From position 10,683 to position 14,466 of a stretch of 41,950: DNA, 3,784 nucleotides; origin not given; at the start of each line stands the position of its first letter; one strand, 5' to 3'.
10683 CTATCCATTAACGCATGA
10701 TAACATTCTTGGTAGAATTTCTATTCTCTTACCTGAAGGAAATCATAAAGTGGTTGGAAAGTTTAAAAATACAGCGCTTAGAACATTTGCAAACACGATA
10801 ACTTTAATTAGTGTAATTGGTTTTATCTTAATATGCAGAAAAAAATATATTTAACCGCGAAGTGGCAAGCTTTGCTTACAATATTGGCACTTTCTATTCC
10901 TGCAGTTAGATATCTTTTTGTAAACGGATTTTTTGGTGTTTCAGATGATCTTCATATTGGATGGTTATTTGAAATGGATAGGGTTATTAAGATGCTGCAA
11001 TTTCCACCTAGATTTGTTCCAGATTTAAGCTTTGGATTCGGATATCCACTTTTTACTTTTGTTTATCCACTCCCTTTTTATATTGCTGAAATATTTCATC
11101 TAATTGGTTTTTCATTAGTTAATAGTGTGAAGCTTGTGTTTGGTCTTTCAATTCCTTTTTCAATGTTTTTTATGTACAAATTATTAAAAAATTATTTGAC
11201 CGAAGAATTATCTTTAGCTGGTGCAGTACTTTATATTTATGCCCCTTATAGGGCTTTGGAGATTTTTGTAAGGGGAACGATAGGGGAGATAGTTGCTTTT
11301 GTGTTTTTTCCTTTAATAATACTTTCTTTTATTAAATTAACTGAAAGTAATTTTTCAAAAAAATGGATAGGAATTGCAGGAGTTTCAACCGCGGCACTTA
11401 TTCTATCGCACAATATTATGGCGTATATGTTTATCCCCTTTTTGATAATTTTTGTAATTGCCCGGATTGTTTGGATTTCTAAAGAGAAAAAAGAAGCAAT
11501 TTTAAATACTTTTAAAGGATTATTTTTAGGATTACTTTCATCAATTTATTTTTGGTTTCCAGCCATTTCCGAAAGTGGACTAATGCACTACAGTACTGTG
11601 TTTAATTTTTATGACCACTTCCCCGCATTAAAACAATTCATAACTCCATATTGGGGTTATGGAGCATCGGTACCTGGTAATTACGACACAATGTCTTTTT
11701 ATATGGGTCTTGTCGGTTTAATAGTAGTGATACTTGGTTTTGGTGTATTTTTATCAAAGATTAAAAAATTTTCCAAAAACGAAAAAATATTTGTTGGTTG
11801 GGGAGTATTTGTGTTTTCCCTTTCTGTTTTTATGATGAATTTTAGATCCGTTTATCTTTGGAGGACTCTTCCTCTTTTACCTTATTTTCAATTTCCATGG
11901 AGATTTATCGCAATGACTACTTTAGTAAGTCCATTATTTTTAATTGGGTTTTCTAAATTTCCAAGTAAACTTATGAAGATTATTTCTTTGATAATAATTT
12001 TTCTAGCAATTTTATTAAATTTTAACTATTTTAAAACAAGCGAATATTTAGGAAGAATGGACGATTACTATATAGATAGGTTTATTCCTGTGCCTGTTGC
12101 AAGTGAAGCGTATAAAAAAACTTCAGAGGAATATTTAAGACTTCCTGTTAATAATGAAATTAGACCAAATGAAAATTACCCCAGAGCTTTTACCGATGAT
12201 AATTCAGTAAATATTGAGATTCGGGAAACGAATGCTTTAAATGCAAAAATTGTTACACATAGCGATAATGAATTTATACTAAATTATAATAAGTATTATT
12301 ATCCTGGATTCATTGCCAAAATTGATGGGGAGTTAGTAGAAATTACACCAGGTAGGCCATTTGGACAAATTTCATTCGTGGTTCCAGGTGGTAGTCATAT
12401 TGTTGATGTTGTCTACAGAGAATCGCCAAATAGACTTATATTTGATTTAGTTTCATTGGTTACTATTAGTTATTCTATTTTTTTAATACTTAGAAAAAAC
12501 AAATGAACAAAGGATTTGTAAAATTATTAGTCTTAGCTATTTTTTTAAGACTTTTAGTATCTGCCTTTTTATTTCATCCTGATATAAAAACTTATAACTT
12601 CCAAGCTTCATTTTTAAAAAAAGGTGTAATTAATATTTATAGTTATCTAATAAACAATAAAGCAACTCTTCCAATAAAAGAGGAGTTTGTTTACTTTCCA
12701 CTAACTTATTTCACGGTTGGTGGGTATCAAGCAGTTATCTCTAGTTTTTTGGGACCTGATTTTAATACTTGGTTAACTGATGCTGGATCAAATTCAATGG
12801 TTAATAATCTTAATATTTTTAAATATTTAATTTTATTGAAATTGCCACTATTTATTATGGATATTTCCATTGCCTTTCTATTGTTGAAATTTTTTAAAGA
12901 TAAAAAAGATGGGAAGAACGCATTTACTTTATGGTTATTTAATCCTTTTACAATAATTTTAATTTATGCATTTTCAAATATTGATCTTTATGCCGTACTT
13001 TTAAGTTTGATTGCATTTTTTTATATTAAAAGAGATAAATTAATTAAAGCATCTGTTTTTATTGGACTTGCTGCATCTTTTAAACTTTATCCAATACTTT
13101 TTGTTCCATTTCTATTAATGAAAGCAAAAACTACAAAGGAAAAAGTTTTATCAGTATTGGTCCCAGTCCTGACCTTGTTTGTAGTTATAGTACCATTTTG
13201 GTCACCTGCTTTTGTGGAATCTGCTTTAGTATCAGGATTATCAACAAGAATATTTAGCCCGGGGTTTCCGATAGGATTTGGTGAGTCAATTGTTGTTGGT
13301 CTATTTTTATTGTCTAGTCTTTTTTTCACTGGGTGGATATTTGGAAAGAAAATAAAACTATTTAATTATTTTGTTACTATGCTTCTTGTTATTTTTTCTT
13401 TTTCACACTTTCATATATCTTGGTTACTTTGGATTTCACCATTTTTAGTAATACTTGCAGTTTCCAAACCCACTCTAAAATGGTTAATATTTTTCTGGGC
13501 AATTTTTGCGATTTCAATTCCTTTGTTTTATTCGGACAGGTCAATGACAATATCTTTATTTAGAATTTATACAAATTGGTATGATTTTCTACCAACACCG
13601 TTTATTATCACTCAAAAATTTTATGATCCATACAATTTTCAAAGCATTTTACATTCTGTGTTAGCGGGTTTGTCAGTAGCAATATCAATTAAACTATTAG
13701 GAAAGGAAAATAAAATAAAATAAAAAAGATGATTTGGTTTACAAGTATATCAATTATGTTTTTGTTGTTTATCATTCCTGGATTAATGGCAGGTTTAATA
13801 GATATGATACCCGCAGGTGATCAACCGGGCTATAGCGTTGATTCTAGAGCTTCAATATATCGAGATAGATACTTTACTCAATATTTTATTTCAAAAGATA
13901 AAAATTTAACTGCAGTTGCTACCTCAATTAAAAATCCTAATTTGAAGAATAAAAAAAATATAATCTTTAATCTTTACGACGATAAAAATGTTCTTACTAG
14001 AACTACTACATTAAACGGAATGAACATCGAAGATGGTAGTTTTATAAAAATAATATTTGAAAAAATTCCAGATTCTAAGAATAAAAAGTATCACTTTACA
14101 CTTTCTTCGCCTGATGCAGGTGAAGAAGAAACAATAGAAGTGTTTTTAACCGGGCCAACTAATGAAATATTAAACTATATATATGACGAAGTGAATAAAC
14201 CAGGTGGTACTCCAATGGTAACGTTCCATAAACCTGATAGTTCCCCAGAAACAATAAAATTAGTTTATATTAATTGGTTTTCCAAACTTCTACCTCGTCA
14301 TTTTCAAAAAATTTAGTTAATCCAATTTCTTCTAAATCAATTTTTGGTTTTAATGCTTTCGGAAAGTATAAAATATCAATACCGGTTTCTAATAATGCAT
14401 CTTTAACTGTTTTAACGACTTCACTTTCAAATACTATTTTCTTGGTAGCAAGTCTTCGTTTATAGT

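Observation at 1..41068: Thirteen GT-C-like membrane proteins in one locus with no recognisable initiation, flipping or polymerisation genes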

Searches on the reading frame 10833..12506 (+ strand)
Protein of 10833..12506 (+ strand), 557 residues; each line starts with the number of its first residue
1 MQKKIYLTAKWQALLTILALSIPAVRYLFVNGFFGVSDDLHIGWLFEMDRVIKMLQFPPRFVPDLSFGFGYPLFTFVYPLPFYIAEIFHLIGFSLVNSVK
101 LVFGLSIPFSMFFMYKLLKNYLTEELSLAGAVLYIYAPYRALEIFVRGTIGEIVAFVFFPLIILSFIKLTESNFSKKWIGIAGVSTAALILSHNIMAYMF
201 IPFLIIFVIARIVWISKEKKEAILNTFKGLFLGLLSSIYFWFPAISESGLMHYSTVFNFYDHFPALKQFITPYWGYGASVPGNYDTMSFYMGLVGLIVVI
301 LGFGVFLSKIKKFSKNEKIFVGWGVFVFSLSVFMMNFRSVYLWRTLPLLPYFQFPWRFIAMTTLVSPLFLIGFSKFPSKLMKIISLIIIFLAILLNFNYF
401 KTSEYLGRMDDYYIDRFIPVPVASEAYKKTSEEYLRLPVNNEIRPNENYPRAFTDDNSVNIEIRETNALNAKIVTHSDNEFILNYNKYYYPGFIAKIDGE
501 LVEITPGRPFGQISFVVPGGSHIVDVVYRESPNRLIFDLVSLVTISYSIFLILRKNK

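Call 4: search_protein_families(library=pfam, proteins=[window:10833-12506:+], max_evalue=0.01)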
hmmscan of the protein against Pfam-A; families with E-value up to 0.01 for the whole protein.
window:10833-12506:+ (557 aa): 1 family
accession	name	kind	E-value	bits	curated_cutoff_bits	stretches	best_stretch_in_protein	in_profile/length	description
PF13231.12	PMT_2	-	9.7e-08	32.8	26.1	1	79-220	4-143/160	Dolichyl-phosphate-mannose-protein mannosyltransferase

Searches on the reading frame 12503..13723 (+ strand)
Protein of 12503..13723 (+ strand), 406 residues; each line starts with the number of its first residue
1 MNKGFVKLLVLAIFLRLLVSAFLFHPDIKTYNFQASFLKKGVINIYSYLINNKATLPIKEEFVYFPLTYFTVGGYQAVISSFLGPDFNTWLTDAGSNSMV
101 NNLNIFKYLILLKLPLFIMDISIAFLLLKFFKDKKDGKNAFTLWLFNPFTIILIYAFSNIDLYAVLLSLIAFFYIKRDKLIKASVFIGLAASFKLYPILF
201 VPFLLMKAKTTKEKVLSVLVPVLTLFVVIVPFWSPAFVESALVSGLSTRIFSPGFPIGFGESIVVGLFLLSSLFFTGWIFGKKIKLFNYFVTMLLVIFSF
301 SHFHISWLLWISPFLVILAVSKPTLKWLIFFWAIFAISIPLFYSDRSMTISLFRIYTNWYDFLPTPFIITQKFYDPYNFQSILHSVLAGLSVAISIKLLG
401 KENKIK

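Call 4: search_protein_families(library=pfam, proteins=[window:12503-13723:+], max_evalue=0.01)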
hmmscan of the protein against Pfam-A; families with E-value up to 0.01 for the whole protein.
window:12503-13723:+ (406 aa): 1 family
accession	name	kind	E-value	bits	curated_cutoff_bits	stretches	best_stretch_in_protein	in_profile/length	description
PF09594.16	GT87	-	4.4e-07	30.3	25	1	155-233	71-148/237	Glycosyltransferase family 87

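Call 79: search_solved_structures(query=window:12503-13723:+, max_evalue=1)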
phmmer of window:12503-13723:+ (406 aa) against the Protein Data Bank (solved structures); distinct sequences matched with E-value up to 1: 0.

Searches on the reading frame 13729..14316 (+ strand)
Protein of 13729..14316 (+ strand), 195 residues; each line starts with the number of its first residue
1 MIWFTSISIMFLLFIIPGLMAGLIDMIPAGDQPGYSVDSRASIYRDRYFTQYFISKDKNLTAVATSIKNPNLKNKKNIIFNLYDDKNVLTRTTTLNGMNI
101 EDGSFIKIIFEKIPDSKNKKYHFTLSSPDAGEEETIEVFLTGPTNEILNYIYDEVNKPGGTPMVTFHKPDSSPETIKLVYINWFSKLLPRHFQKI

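Call 5: search_protein_families(library=pfam, proteins=[window:13729-14316:+], max_evalue=0.01)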
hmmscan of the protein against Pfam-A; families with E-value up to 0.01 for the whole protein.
window:13729-14316:+ (195 aa): 0 families

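Call 15: search_protein_families(library=ncbifam, proteins=[window:13729-14316:+], max_evalue=0.01)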
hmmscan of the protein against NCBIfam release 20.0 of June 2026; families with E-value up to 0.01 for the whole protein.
window:13729-14316:+ (195 aa): 0 families
